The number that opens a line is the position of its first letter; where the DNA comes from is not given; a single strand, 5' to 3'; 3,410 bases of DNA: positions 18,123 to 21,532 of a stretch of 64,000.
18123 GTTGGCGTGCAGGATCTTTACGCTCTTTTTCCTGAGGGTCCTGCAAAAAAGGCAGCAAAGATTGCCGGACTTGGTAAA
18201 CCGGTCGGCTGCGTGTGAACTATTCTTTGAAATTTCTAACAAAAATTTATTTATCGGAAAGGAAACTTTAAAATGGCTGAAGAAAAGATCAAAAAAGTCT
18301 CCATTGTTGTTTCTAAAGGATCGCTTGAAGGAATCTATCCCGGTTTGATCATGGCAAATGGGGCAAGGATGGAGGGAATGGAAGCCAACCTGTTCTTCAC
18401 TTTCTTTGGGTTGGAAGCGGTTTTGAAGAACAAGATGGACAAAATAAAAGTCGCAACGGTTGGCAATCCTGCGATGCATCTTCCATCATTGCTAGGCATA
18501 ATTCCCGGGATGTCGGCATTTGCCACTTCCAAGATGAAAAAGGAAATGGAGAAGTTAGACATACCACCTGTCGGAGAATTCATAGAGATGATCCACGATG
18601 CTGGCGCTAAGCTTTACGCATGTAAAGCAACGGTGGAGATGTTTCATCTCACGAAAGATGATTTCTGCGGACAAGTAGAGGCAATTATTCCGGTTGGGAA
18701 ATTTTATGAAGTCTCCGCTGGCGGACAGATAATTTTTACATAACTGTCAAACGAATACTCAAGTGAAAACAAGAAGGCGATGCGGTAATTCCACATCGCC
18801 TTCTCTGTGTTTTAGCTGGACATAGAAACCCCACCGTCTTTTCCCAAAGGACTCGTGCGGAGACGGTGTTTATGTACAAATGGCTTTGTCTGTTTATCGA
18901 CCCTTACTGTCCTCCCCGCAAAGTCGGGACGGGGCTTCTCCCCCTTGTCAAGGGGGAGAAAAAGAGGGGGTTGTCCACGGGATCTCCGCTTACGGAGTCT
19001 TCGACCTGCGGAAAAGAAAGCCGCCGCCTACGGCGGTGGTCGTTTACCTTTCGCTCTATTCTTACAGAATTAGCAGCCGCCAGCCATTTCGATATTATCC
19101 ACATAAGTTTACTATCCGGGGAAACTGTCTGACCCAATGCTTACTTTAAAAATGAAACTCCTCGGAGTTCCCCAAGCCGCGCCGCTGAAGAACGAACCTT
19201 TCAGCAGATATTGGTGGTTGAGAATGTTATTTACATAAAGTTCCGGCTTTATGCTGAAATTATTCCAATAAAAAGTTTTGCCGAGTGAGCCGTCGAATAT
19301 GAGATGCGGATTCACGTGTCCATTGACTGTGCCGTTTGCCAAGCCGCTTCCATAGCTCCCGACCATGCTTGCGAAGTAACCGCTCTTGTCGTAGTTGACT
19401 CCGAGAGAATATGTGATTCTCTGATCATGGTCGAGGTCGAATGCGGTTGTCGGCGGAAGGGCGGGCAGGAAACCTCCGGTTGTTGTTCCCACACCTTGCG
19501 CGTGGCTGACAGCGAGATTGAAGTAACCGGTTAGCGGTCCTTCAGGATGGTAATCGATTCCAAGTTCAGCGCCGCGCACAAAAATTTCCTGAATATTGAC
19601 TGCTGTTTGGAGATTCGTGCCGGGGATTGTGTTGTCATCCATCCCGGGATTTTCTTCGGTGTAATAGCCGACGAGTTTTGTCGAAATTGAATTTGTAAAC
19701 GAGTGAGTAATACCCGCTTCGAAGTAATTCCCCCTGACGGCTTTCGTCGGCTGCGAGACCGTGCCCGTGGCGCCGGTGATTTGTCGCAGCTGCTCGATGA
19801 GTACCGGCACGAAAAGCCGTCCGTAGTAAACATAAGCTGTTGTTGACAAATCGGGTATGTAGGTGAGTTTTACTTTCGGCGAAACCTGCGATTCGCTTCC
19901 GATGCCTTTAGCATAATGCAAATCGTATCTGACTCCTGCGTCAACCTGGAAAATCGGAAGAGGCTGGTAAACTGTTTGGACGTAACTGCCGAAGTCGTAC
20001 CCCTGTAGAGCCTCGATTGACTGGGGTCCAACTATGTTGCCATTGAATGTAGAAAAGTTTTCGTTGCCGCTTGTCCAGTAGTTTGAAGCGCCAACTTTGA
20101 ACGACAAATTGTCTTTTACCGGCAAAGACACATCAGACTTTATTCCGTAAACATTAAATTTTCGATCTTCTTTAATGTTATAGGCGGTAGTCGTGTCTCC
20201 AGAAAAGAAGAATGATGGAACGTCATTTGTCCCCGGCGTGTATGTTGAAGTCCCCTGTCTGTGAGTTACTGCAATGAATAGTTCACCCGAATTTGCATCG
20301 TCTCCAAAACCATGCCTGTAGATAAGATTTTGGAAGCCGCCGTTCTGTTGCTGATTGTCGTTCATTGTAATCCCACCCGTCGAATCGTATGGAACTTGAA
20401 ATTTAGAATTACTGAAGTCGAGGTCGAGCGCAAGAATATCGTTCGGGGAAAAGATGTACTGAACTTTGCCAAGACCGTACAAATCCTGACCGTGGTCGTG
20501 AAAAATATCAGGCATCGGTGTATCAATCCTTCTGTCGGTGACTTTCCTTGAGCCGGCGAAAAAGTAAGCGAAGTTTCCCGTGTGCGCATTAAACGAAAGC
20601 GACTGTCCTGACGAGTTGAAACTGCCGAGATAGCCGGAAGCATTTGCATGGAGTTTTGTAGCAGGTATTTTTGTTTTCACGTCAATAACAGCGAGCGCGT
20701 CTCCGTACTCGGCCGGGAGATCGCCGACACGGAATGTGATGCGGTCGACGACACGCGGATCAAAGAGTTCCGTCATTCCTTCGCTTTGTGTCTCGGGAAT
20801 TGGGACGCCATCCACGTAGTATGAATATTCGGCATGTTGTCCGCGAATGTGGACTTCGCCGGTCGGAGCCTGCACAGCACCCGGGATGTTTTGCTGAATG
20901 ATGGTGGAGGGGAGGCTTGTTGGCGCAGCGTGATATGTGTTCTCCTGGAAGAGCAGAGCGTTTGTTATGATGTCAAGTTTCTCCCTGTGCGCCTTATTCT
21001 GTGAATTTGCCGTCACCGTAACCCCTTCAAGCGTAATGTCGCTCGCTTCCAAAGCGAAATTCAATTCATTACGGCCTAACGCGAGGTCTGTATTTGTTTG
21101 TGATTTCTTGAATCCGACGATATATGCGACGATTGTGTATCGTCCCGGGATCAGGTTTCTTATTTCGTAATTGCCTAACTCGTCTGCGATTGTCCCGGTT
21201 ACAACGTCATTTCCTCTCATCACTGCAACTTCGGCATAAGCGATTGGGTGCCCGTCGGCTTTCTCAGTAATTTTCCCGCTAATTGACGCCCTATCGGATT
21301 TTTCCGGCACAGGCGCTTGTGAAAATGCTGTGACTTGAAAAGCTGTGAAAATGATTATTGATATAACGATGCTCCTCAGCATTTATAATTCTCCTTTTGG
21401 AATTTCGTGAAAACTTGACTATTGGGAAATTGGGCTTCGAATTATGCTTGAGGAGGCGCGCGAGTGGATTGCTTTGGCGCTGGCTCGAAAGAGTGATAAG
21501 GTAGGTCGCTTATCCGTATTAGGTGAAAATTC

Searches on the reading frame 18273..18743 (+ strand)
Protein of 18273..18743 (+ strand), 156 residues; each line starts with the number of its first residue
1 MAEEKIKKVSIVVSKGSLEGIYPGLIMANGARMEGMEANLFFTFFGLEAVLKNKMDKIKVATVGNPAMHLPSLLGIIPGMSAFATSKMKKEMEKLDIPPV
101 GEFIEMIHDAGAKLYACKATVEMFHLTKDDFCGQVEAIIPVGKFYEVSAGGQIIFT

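Call 74: search_protein_families(library=pfam, proteins=[window:18273-18743:+], max_evalue=0.001)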
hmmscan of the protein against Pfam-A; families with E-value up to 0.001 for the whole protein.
window:18273-18743:+ (156 aa): 2 families
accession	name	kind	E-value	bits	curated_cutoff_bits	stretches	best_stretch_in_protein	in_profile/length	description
PF13686.11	DrsE_2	-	3.1e-28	99.1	25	1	7-144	3-144/156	DsrE/DsrF/DrsH-like family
PF02635.20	DsrE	-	6.5e-06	26.7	22.7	1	7-135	1-95/116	DsrE/DsrF-like family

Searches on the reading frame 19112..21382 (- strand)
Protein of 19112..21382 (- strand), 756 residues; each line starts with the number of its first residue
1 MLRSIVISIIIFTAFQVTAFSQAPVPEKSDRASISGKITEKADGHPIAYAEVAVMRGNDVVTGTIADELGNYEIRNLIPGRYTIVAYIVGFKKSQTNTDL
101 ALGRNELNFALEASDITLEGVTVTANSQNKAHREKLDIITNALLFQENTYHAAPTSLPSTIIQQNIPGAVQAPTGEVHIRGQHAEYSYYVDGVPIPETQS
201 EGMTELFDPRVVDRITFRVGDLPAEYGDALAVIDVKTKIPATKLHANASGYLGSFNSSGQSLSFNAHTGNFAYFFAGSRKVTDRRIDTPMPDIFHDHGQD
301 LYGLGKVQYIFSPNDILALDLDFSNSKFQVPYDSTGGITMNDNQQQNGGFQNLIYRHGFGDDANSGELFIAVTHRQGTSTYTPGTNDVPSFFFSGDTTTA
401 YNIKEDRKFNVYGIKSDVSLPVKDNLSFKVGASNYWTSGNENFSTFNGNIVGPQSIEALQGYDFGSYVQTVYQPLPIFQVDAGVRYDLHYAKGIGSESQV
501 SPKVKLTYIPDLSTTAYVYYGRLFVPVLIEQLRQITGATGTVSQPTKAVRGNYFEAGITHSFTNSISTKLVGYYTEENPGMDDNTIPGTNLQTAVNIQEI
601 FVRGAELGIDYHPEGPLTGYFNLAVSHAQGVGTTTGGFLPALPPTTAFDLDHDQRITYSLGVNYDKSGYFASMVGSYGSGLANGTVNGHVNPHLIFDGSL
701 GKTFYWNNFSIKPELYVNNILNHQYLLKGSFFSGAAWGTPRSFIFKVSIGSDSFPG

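Call 74: search_protein_families(library=pfam, proteins=[window:19112-21382:-], max_evalue=0.001)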
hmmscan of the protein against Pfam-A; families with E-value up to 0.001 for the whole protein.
window:19112-21382:- (756 aa): 2 families
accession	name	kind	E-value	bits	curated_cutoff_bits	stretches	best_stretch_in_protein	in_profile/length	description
PF13620.12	CarboxypepD_reg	-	2.6e-13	50.5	32.3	1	33-111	1-81/82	Carboxypeptidase regulatory-like domain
PF13715.12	CarbopepD_reg_2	-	1.1e-12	48.2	32.2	1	34-123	1-88/88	CarboxypepD_reg-like domain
